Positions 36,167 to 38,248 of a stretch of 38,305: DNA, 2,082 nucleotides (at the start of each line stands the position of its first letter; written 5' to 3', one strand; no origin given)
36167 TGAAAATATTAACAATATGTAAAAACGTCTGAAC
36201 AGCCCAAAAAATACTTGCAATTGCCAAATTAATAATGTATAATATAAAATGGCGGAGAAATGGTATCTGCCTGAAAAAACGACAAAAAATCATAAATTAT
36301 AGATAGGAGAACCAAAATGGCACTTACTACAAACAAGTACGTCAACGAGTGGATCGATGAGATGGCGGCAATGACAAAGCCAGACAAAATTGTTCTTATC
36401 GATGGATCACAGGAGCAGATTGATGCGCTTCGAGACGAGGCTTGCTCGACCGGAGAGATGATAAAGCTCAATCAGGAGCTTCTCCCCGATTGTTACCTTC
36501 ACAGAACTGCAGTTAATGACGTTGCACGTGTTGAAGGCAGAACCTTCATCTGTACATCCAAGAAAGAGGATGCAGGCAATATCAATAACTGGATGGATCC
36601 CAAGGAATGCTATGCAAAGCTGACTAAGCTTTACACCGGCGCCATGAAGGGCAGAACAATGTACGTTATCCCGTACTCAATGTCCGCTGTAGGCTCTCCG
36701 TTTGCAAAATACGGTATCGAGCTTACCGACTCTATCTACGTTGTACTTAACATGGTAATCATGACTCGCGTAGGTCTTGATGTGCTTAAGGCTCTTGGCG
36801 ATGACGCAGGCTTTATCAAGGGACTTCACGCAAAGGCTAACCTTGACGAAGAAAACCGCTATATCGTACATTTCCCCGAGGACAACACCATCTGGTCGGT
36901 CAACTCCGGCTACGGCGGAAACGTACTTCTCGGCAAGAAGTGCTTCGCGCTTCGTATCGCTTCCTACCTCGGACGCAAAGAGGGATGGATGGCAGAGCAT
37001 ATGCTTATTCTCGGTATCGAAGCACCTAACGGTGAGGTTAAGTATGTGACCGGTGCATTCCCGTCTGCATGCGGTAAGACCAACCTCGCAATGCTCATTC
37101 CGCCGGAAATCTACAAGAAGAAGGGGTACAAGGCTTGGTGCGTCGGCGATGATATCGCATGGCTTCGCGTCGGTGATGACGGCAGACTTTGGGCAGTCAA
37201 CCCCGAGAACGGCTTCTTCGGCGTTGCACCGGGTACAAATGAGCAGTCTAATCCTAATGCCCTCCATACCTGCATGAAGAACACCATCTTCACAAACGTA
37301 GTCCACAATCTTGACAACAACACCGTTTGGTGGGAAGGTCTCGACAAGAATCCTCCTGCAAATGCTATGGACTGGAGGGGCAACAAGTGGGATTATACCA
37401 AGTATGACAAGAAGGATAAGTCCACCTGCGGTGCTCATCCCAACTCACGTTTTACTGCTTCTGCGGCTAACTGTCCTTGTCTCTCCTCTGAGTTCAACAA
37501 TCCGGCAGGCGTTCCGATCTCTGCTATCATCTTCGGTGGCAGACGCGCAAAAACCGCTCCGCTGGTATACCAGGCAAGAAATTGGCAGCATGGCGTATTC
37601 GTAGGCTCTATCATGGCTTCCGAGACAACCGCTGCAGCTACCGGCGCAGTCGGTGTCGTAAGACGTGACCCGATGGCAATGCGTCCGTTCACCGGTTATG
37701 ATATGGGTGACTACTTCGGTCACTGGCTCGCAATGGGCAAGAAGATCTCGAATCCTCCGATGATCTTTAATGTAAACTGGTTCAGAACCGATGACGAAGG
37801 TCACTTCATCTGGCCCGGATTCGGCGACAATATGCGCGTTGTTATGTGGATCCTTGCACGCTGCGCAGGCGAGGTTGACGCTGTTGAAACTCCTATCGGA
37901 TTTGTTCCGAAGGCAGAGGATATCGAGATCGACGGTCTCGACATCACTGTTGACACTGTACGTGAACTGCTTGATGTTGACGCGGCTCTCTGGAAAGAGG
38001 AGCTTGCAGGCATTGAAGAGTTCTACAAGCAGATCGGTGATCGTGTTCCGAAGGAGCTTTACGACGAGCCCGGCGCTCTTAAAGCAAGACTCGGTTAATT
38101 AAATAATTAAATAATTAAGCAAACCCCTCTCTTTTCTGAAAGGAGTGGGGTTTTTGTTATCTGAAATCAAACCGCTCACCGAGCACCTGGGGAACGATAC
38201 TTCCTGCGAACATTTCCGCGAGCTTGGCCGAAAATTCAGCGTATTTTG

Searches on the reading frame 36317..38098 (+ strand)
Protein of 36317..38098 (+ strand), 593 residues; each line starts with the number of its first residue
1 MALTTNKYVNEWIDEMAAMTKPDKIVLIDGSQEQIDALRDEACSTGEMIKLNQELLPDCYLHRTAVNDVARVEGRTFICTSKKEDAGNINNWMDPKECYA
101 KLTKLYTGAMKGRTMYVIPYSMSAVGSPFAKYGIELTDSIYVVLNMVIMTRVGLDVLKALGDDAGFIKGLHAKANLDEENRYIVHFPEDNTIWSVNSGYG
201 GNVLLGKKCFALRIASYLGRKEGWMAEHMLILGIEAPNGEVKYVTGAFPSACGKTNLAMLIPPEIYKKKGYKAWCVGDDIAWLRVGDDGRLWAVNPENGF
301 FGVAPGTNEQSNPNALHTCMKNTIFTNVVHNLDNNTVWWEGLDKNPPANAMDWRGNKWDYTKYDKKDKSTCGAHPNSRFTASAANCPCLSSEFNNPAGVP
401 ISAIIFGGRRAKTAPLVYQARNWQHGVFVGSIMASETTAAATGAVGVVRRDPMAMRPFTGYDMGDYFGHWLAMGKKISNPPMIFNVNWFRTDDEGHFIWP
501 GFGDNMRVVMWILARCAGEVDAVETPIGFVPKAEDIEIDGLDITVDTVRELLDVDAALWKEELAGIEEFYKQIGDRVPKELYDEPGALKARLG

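Call 43: search_protein_families(library=pfam, proteins=[window:36317-38098:+])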
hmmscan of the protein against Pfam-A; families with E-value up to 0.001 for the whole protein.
window:36317-38098:+ (593 aa): 2 families
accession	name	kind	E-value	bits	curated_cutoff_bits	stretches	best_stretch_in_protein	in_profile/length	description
PF00821.23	PEPCK_GTP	-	1.3e-162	541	23.8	1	224-590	1-356/357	Phosphoenolpyruvate carboxykinase C-terminal P-loop domain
PF17297.7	PEPCK_N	-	3e-88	295.5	23.8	1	11-220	1-218/218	Phosphoenolpyruvate carboxykinase N-terminal domain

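Call 50: list_cluster_members(proteins=[window:36317-38098:+, window:28318-30033:-, window:26968-28233:-, window:19243-20436:-, window:22465-24195:+, window:32062-33465:-, window:17802-19139:+, window:25505-26947:-, window:132-1016:+, window:2687-3841:+])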
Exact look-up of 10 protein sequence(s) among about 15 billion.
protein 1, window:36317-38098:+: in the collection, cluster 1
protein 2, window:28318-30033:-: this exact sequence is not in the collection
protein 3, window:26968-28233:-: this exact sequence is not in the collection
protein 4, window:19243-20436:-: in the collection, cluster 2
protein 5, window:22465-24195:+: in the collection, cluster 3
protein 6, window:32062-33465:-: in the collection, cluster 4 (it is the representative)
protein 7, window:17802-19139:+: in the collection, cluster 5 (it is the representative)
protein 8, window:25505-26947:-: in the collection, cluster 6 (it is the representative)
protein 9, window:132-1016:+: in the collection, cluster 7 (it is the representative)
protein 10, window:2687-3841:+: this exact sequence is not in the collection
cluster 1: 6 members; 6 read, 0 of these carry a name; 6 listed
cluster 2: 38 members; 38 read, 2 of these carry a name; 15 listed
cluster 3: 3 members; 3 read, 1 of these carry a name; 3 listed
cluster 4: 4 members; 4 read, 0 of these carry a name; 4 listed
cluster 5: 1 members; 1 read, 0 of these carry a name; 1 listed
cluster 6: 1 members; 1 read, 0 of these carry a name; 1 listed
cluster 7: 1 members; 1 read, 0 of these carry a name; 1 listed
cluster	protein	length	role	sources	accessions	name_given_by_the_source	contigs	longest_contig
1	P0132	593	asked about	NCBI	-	-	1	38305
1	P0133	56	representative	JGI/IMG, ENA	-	-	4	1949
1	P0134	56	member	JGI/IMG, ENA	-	-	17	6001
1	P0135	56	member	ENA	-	-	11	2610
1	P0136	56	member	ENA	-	-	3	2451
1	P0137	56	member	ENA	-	-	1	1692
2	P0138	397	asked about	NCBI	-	-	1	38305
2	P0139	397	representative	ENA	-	-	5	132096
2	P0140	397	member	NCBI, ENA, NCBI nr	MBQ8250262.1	MAG: coenzyme F420-0:L-glutamate ligase [Clostridia bacterium] | coenzyme F420-0:L-glutamate ligase [Clostridia bacterium]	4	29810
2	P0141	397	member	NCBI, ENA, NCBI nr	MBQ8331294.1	MAG: coenzyme F420-0:L-glutamate ligase [Clostridia bacterium] | coenzyme F420-0:L-glutamate ligase [Clostridia bacterium]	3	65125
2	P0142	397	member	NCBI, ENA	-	-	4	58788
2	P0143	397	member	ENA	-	-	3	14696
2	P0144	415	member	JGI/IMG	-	-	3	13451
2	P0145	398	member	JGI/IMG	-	-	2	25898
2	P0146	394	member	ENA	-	-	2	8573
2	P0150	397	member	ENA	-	-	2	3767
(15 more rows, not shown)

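Call 52: find_encoding_contigs(protein=P0140, flank=10000, max_places=10)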
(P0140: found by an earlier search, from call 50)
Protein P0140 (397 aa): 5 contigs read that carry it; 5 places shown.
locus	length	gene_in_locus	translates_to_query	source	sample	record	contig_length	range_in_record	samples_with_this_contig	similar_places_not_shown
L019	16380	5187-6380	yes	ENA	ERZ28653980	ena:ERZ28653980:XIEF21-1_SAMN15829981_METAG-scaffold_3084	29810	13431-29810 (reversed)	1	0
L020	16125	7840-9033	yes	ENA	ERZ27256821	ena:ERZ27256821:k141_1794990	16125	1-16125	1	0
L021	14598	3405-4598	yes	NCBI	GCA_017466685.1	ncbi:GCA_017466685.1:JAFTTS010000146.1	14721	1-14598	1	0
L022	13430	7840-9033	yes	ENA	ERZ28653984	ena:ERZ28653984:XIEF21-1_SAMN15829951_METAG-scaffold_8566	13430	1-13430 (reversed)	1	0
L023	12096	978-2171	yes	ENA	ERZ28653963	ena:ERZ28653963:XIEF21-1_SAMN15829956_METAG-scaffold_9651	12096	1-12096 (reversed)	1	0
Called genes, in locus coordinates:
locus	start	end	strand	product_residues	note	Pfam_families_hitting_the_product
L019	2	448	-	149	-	?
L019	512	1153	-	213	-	PF00702:Hydrolase, PF12710:HAD, PF13419:HAD_2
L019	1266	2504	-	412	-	PF07690:MFS_1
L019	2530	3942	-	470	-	PF01842:ACT (faint), PF00753:Lactamase_B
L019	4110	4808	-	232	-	PF01259:SAICAR_synt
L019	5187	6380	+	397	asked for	PF01996:F420_ligase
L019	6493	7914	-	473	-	-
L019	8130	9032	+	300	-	PF02311:AraC_binding (weak), PF07883:Cupin_2 (weak), PF00165:HTH_AraC (faint), PF12833:HTH_18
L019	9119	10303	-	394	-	-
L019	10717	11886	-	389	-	PF06452:CBM9_1 (weak)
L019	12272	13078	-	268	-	PF02463:SMC_N (weak), PF00005:ABC_tran, PF13304:AAA_21 (weak)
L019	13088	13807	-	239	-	PF00528:BPD_transp_1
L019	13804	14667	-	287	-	PF00497:SBP_bac_3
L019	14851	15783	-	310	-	-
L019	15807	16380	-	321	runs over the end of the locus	-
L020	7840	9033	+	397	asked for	PF01996:F420_ligase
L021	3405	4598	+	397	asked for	PF01996:F420_ligase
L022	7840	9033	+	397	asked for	PF01996:F420_ligase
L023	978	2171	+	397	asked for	PF01996:F420_ligase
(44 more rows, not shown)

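Call 53: find_encoding_contigs(protein=P0150, flank=10000, max_places=10)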
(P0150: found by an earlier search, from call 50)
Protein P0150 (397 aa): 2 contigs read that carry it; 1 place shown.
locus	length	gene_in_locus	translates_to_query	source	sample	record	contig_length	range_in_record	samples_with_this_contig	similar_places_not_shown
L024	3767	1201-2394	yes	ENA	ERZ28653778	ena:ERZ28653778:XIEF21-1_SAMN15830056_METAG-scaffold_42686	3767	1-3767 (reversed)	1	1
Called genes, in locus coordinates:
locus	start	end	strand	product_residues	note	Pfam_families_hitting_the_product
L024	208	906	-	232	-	PF01259:SAICAR_synt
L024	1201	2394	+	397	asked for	PF01996:F420_ligase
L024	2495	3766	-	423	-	?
